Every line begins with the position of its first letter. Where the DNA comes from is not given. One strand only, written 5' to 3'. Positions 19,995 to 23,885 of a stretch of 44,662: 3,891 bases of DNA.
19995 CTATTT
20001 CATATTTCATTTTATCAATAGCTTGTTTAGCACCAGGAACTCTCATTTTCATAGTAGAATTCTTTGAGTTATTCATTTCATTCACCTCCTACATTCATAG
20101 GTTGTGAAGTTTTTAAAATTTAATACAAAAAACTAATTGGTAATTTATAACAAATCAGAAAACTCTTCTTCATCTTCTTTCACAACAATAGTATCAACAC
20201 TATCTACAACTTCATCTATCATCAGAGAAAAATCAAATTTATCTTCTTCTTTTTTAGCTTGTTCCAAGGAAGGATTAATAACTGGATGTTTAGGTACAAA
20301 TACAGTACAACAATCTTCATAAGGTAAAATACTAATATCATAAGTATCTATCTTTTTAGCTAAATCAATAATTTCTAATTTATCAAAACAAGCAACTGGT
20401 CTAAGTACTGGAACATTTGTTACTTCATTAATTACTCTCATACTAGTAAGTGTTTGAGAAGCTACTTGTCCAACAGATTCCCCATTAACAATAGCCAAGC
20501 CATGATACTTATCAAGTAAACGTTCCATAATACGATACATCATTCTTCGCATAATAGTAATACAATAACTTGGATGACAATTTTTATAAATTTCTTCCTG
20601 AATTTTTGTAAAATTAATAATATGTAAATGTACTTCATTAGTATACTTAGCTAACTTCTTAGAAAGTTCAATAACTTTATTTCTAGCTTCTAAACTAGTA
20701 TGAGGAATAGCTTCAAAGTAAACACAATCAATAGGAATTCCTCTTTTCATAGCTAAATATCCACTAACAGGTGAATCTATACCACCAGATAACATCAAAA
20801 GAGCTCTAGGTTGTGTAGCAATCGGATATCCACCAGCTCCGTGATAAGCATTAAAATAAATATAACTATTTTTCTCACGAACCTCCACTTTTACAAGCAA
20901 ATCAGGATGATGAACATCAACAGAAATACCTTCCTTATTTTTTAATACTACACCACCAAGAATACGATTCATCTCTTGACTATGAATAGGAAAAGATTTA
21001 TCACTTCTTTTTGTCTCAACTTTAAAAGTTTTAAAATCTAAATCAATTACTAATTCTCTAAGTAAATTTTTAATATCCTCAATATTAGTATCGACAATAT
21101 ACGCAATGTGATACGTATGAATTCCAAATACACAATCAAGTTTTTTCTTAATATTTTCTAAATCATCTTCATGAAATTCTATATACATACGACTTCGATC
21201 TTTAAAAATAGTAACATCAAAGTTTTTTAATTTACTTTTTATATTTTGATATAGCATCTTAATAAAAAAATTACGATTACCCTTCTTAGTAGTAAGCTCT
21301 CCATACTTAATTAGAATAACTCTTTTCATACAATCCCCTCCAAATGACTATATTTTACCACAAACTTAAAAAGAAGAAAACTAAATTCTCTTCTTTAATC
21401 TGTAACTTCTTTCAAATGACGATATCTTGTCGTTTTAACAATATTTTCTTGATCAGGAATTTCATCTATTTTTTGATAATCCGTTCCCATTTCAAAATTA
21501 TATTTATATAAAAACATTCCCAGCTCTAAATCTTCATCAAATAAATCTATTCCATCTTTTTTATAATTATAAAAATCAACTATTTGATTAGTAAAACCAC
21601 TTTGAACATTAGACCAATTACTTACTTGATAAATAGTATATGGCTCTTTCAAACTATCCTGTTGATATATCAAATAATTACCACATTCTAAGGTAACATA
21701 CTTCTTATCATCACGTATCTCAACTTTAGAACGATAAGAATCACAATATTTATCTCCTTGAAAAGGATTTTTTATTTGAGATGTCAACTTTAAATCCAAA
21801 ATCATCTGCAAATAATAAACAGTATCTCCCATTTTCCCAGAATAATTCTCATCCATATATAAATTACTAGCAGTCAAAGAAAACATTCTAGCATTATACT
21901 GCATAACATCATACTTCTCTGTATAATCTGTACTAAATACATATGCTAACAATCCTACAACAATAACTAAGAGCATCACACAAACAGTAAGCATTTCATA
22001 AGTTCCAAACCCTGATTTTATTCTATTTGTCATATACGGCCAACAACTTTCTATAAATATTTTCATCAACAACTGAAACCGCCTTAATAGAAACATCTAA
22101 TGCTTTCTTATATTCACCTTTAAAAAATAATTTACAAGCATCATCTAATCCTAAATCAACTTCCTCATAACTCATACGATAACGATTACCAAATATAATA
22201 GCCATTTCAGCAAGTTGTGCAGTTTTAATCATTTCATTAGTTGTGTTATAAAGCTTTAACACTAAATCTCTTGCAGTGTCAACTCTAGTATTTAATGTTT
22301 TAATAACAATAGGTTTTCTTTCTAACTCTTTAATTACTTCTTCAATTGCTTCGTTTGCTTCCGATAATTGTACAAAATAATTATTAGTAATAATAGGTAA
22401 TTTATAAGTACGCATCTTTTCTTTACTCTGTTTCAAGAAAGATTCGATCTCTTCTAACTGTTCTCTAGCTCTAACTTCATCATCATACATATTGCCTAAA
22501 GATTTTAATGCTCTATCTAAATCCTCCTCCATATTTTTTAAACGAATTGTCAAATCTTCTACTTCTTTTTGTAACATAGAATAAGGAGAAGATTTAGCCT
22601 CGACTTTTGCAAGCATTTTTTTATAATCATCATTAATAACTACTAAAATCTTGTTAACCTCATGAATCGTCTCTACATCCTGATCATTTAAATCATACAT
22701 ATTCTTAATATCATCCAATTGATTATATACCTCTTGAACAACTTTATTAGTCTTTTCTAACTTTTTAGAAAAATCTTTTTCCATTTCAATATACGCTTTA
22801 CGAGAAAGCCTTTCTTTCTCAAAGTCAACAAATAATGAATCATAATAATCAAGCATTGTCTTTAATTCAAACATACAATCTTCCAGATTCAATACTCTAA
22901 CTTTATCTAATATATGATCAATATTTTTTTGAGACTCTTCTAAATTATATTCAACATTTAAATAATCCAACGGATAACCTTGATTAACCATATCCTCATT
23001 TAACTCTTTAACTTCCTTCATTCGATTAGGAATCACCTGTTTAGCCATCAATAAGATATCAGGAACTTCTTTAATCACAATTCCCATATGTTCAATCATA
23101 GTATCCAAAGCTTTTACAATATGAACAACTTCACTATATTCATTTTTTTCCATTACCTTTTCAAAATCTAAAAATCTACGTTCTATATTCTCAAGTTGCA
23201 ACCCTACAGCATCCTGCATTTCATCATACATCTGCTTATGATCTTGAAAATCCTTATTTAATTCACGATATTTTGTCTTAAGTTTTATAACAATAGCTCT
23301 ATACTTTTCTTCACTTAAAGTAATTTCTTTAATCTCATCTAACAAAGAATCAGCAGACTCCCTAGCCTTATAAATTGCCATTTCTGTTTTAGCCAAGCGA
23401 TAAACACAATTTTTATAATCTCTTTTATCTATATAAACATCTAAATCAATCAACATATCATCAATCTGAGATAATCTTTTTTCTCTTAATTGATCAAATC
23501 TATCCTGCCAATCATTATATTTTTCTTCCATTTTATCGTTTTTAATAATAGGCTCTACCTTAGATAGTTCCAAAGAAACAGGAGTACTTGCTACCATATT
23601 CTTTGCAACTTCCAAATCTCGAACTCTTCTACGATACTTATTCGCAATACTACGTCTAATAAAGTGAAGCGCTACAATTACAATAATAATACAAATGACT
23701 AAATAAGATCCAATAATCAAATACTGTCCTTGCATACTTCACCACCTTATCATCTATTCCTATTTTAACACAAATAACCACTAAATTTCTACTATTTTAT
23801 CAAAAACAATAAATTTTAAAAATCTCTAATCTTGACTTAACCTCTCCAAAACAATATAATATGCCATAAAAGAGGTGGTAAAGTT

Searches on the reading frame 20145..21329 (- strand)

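Call 79: search_protein_families(library=pfam, proteins=[window:20145-21329:-], max_evalue=0.0001)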
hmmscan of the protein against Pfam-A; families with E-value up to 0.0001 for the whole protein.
window:20145-21329:- (394 aa): 3 families
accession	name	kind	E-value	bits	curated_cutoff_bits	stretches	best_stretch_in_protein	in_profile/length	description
PF02568.20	ThiI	-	2.3e-64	217.1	20.5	1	172-367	2-197/197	Thiamine biosynthesis protein (ThiI)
PF22025.1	ThiI_fer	-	1.1e-21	77.5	25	1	4-72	1-70/72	ThiI ferredoxin-like domain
PF02926.22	THUMP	-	1.2e-17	64.5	20.6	1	81-159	2-83/84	THUMP domain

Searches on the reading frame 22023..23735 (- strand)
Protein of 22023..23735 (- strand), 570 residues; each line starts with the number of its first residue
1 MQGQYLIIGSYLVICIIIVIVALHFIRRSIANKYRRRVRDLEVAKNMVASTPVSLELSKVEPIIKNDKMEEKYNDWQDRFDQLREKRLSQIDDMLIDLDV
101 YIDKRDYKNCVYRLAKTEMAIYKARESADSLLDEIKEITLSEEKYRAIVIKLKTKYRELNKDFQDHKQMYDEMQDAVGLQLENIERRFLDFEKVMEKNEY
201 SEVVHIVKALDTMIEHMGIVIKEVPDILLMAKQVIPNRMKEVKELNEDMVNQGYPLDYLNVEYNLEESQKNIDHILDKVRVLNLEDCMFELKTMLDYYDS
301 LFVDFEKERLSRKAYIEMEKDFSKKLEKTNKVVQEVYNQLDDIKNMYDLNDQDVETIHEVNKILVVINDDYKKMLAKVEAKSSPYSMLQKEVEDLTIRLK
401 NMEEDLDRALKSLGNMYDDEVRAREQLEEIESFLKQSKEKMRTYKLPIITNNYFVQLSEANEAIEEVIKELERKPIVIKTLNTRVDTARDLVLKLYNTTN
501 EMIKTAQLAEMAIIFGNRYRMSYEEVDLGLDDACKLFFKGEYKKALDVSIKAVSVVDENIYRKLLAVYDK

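Call 79: search_protein_families(library=pfam, proteins=[window:22023-23735:-], max_evalue=0.0001)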
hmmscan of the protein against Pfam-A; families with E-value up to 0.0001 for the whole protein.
window:22023-23735:- (570 aa): 1 family
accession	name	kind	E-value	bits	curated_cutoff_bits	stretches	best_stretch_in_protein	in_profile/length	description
PF06160.17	EzrA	-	1.5e-99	334.2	39.6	1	13-565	2-554/557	Septation ring formation regulator, EzrA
